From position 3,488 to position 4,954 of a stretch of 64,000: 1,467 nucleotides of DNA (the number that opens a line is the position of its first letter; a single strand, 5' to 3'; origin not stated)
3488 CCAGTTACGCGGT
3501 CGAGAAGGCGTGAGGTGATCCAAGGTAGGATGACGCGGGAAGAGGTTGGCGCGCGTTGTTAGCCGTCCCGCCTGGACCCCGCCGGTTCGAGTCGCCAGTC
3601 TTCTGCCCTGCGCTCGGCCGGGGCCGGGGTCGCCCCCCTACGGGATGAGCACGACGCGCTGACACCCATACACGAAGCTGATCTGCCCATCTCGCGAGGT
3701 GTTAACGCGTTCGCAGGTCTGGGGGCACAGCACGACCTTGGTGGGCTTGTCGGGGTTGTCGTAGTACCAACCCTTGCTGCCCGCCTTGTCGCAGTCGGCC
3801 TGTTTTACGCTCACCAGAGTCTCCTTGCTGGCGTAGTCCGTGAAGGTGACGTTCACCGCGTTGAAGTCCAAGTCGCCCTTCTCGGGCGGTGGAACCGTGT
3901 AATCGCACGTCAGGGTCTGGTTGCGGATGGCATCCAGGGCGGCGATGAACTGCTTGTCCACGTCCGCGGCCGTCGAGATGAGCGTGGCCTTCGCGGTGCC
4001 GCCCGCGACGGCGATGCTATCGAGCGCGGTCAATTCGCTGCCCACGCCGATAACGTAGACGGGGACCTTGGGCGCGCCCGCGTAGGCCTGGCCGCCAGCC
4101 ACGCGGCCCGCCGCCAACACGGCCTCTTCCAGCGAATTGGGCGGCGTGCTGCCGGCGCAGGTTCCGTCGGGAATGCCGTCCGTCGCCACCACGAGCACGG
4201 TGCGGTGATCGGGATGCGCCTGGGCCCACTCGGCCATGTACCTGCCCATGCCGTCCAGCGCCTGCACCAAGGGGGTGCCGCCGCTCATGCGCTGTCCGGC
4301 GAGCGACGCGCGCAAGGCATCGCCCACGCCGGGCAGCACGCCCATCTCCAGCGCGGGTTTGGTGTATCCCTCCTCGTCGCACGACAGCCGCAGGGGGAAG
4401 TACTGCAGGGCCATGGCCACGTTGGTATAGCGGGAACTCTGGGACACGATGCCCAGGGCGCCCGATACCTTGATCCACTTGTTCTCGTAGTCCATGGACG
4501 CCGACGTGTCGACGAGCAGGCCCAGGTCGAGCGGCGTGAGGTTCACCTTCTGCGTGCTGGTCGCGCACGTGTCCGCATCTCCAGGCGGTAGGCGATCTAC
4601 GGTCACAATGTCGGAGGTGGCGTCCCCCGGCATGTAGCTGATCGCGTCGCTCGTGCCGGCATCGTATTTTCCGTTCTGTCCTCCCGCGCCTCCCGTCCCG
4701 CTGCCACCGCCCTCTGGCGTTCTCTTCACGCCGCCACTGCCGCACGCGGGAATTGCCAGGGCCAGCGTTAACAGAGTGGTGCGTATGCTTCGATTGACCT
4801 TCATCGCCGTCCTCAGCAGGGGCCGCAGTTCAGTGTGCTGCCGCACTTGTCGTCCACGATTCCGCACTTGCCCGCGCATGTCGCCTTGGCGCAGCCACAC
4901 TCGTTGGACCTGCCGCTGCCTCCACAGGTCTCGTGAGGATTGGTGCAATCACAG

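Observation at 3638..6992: VWA lipoprotein plus Cys-rich-repeat lipoprotein operon with an upstream perfect palindrome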

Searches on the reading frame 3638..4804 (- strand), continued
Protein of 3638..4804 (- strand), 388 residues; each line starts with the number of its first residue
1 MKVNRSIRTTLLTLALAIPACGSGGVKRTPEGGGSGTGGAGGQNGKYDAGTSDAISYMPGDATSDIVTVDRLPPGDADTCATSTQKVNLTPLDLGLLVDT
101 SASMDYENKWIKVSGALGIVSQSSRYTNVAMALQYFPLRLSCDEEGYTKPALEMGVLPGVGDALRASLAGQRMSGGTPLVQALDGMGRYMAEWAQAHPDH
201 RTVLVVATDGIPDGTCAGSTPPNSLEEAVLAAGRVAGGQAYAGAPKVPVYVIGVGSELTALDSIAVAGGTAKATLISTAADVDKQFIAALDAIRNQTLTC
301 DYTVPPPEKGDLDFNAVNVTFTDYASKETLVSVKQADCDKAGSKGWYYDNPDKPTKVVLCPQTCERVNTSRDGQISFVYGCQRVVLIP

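Call 46: find_related_loci(query=A3, collection=genome_contigs, flank=4000)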
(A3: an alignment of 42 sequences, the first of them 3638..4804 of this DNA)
Query A3 (388 aa) in genome_contigs; peptide patterns used: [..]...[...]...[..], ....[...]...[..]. (x = any residue, [..] = any of these).
432 stretches matched a pattern; 47 encode a relative of the query (tblastn E <= 1e-3); 46 distinct loci.
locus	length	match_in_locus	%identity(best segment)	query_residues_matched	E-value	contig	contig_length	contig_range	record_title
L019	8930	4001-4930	50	73-383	9e-100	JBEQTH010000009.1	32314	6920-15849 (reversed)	MAG: Myxococcales bacterium isolate MAG_Dt_25 k247_1006129, whole genome shotgun sequence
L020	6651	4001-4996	46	38-383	2e-98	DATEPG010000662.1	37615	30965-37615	MAG TPA_asm: Polyangiaceae bacterium isolate SMAG_U9015 k141_2091025, whole genome shotgun sequence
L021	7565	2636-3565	50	75-387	8e-94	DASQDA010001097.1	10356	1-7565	MAG TPA_asm: Polyangiaceae bacterium isolate SMAG_U11714 k141_1148825, whole genome shotgun sequence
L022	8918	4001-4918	50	77-383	2e-93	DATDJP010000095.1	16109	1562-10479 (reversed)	MAG TPA_asm: Polyangiaceae bacterium isolate SMAG_U333 k141_876782, whole genome shotgun sequence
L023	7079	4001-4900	45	80-384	1e-86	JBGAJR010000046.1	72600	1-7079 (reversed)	MAG: Polyangiaceae bacterium isolate MAG_AAO_H125.41 AAOH125-41_opera_contig_1181, whole genome shotgun sequence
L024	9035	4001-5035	43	33-382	6e-86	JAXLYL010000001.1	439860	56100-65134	MAG: Polyangiaceae bacterium isolate STL-MYX12 C1.258.fa-1, whole genome shotgun sequence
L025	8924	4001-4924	46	74-383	1e-82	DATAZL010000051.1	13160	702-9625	MAG TPA_asm: Polyangiaceae bacterium isolate SMAG_U5704 k141_149703, whole genome shotgun sequence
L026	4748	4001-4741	52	78-327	3e-82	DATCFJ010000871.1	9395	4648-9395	MAG TPA_asm: Polyangiaceae bacterium isolate SMAG_U7777 k141_409262, whole genome shotgun sequence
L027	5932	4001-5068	43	33-386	3e-82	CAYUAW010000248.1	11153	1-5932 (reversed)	MAG TPA_asm: uncultured Polyangiaceae bacterium isolate binchicken_co50_283 genome assembly, contig: NODE_7240_length_11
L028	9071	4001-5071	41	19-383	7e-81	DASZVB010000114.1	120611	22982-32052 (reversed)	MAG TPA_asm: Polyangiaceae bacterium isolate SMAG_U6120 k141_830518, whole genome shotgun sequence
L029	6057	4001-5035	41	6-382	7e-80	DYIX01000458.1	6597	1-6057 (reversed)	MAG TPA_asm: Haliangium ochraceum isolate FI88_72_8 Afr_mines_FI88_3448_length_6597_cov_2_599358, whole genome shotgun s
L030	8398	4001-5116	39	3-385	7e-79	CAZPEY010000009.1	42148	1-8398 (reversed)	MAG TPA_asm: uncultured Polyangiaceae bacterium isolate SRP189682_co1_246 genome assembly, contig: NODE_1131_length_4214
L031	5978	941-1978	40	13-383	4e-79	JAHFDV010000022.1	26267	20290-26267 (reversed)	MAG: Myxococcales bacterium isolate nzgw253 NODE_1469_length_26268_cov_2.994072, whole genome shotgun sequence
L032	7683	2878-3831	43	74-385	5e-75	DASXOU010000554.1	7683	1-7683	MAG TPA_asm: Polyangia bacterium isolate SMAG_U5390 k141_1126782, whole genome shotgun sequence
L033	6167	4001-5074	41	34-387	4e-75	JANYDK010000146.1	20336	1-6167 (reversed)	MAG: Deltaproteobacteria bacterium isolate 336R_metabinner_62 336R_k141_2159580, whole genome shotgun sequence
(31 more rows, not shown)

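Call 73: find_encoding_contigs(protein=P0006, flank=6000, max_places=2)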
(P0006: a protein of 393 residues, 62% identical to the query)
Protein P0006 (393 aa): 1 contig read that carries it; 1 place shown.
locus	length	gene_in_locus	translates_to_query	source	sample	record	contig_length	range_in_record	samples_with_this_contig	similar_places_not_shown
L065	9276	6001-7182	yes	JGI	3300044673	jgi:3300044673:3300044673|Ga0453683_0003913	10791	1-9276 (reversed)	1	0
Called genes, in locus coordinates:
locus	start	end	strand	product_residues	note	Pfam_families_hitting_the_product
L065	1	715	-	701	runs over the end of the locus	PF13091:PLDc_2 (faint)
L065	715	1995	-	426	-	-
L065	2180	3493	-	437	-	-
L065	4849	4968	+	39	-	-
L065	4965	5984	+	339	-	-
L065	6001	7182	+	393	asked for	PF00092:VWA (weak)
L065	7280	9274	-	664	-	PF12770:CHAT, PF20308:TPR-S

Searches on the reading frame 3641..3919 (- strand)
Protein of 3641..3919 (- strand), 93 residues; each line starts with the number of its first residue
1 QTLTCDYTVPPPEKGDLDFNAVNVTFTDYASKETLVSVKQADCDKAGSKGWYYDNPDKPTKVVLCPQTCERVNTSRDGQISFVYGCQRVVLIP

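Call 91: search_solved_structures(query=A7, max_evalue=10)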
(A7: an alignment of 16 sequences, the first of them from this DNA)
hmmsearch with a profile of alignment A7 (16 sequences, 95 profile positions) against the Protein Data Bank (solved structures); distinct sequences matched with E-value up to 10: 3.
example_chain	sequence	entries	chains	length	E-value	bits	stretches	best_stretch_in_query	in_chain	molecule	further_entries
6fy2_P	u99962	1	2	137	0.17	15.3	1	2-56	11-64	CAP225 Scaffolded V1V2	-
9qvi_A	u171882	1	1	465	1.2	12.6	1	34-76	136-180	Alpha-glucan water dikinase, chloroplastic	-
9ha9_A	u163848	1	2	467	1.2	12.6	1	34-76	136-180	Alpha-glucan water dikinase, chloroplastic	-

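Call 92: search_protein_families(library=pfam, alignment_id=A7, max_evalue=1)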
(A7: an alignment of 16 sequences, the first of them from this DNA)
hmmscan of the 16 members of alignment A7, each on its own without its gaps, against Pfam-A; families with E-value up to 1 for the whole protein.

A. member 1, seq(93 aa): 0 families

B. families by the number of members that match (of 16 scanned): 6 families
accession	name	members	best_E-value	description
PF03815.24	LCCL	1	0.021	LCCL domain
PF17780.6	OCRE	1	0.025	OCRE domain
PF01705.24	CX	1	0.11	CX module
PF19872.4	DUF6345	1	0.15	Family of unknown function (DUF6345)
PF14213.11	DUF4325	1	0.2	STAS-like domain of unknown function (DUF4325)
PF19686.4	DUF6188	1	0.2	Family of unknown function (DUF6188)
